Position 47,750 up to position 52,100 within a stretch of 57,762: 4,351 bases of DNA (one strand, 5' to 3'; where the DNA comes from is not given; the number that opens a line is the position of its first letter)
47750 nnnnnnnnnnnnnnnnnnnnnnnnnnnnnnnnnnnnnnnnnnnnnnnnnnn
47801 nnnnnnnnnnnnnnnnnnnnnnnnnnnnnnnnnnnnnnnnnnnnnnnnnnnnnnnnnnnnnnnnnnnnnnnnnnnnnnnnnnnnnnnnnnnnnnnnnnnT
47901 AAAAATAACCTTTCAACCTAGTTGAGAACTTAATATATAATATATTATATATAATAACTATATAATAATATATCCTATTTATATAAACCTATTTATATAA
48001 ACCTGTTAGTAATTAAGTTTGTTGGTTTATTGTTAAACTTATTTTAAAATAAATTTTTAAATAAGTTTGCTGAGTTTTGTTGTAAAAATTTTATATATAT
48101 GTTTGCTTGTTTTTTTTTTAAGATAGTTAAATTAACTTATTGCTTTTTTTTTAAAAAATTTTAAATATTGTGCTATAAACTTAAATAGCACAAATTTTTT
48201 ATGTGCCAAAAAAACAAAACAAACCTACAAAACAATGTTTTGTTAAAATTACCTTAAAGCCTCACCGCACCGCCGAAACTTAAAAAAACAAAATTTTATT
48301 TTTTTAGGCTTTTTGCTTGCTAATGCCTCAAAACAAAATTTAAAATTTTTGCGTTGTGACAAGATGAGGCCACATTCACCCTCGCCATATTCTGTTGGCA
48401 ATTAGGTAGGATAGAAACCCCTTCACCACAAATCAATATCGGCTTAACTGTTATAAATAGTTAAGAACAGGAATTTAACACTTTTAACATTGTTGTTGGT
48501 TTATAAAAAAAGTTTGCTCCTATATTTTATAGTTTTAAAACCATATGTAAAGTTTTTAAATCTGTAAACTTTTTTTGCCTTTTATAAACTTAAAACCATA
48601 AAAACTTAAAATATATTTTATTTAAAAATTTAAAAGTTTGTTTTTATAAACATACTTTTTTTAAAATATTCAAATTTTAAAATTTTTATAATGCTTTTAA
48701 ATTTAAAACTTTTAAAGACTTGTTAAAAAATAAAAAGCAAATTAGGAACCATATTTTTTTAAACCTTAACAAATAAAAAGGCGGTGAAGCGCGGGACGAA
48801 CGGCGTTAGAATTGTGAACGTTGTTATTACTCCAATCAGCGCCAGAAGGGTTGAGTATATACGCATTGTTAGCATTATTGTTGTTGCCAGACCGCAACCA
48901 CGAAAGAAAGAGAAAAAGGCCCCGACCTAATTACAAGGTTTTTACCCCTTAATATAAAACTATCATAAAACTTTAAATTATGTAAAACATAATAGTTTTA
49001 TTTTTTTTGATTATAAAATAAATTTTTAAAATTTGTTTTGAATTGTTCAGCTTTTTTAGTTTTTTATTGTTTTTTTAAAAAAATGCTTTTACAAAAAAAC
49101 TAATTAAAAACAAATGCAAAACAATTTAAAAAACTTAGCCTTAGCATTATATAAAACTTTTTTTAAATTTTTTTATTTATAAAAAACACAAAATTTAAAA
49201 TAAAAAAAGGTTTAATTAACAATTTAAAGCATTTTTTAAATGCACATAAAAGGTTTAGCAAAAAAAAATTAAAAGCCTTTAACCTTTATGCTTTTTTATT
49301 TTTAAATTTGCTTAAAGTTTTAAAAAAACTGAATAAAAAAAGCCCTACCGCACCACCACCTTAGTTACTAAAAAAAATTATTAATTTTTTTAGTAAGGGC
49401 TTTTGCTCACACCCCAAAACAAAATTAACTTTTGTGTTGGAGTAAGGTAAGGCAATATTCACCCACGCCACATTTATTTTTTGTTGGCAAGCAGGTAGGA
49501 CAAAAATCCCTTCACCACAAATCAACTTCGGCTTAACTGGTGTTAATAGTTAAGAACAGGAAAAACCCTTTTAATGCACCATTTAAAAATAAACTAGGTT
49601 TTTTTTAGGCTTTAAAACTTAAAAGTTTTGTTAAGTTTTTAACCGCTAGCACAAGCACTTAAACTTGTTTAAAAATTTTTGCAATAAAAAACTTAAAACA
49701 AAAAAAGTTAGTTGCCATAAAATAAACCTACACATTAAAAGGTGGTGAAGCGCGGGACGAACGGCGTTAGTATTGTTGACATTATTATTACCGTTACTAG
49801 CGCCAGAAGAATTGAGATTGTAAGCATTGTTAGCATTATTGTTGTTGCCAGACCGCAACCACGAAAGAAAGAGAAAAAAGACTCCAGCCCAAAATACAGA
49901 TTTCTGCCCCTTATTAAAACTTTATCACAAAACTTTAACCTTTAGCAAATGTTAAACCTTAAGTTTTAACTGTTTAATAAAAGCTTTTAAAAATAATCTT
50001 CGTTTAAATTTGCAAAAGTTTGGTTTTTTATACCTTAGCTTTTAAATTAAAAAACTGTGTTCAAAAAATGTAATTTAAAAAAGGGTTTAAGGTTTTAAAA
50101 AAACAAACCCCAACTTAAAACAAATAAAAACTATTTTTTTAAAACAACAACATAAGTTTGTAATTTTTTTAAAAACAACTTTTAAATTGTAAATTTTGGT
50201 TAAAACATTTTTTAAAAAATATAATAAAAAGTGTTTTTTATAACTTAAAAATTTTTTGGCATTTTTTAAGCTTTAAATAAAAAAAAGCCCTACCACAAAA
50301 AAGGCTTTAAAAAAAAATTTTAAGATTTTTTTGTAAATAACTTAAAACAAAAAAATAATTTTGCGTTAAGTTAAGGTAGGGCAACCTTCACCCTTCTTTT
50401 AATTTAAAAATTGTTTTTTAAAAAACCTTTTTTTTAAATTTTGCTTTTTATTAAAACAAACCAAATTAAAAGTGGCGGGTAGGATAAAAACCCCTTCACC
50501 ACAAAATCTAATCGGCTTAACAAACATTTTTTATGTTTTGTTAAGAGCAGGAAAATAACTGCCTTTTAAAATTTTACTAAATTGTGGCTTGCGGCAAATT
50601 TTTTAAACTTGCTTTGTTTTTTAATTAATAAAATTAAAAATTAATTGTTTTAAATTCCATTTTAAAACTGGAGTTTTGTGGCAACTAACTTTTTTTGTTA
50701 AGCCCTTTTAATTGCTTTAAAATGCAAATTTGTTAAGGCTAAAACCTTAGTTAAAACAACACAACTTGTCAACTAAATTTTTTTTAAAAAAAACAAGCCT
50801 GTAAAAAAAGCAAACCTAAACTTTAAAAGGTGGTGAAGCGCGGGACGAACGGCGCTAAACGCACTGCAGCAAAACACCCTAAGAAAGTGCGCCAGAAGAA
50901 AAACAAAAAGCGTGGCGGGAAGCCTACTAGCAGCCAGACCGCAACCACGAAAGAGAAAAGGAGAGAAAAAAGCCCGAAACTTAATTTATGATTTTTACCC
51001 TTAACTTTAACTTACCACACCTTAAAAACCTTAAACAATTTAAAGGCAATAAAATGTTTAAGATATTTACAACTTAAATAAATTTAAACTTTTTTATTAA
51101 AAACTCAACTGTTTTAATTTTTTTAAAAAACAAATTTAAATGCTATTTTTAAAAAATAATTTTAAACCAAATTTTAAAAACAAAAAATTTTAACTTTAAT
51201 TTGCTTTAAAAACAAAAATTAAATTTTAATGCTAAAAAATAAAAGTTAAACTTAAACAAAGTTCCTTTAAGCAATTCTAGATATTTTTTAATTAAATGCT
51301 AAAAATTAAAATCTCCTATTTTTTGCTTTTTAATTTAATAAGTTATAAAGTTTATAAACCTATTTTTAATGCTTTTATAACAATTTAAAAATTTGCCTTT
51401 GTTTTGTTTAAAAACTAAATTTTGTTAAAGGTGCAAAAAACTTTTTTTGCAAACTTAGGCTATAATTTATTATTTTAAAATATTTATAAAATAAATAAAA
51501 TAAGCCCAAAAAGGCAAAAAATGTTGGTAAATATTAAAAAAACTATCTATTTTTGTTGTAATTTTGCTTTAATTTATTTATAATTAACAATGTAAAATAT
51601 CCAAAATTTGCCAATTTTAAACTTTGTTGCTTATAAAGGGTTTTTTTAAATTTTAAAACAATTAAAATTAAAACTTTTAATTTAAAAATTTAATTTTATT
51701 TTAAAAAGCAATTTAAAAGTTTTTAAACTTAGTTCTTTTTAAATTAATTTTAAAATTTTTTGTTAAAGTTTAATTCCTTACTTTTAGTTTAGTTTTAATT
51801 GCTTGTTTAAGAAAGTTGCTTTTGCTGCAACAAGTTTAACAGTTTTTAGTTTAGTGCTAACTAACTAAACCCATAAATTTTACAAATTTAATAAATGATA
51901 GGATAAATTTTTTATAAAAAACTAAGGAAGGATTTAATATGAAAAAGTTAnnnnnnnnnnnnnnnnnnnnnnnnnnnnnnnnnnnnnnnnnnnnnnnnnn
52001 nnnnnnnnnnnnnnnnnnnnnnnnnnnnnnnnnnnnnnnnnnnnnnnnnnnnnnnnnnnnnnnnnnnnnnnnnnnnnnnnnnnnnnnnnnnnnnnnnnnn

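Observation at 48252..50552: Conserved, covarying structured-RNA island paired with every TR copy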

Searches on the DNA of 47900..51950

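Call 13: search_rna_families(source=window, start=47900, end=51950, threshold=evalue, max_evalue=5)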
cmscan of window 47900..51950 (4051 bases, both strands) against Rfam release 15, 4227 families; matches with E-value up to 5: 2.
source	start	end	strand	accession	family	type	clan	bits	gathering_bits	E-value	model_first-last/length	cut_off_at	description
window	48290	48377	+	RF04181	rteR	Gene; sRNA;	-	21.8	72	5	1-84/84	no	rteR sRNA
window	51898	51931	+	RF00522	PreQ1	Cis-reg; riboswitch;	-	19.3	39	1.5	1-45/45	no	PreQ1 (pre queuosine) riboswitch aptamer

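Call 86: search_rna_families(source=window, start=49325, end=49590, threshold=evalue, max_evalue=10, show_alignments=2)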
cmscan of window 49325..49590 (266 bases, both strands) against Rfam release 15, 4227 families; matches with E-value up to 10: 6.
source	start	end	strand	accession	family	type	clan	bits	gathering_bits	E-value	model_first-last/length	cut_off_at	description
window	49327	49401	-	RF00242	ctRNA_pT181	Gene; antisense;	-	17.3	56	9.8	1-94/94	no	ctRNA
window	49336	49477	-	RF00230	T-box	Cis-reg; leader;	-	14.6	93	0.31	1-219/219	no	T-box leader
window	49457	49555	-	RF01761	wcaG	Cis-reg;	-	14.2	42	2.5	1-98/98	no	wcaG RNA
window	49325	49467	+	RF01794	sok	Gene; antitoxin;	-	13.4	59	0.77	37-157/157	5'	sok antitoxin (CssrC)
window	49325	49380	+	RF01410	BsrC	Gene; sRNA;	-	13.2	38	6.9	1-87/87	no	BsrC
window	49532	49554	-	RF01818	RsaC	Gene; sRNA;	-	8.4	100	7.4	1-23/440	no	RNA Staph. aureus C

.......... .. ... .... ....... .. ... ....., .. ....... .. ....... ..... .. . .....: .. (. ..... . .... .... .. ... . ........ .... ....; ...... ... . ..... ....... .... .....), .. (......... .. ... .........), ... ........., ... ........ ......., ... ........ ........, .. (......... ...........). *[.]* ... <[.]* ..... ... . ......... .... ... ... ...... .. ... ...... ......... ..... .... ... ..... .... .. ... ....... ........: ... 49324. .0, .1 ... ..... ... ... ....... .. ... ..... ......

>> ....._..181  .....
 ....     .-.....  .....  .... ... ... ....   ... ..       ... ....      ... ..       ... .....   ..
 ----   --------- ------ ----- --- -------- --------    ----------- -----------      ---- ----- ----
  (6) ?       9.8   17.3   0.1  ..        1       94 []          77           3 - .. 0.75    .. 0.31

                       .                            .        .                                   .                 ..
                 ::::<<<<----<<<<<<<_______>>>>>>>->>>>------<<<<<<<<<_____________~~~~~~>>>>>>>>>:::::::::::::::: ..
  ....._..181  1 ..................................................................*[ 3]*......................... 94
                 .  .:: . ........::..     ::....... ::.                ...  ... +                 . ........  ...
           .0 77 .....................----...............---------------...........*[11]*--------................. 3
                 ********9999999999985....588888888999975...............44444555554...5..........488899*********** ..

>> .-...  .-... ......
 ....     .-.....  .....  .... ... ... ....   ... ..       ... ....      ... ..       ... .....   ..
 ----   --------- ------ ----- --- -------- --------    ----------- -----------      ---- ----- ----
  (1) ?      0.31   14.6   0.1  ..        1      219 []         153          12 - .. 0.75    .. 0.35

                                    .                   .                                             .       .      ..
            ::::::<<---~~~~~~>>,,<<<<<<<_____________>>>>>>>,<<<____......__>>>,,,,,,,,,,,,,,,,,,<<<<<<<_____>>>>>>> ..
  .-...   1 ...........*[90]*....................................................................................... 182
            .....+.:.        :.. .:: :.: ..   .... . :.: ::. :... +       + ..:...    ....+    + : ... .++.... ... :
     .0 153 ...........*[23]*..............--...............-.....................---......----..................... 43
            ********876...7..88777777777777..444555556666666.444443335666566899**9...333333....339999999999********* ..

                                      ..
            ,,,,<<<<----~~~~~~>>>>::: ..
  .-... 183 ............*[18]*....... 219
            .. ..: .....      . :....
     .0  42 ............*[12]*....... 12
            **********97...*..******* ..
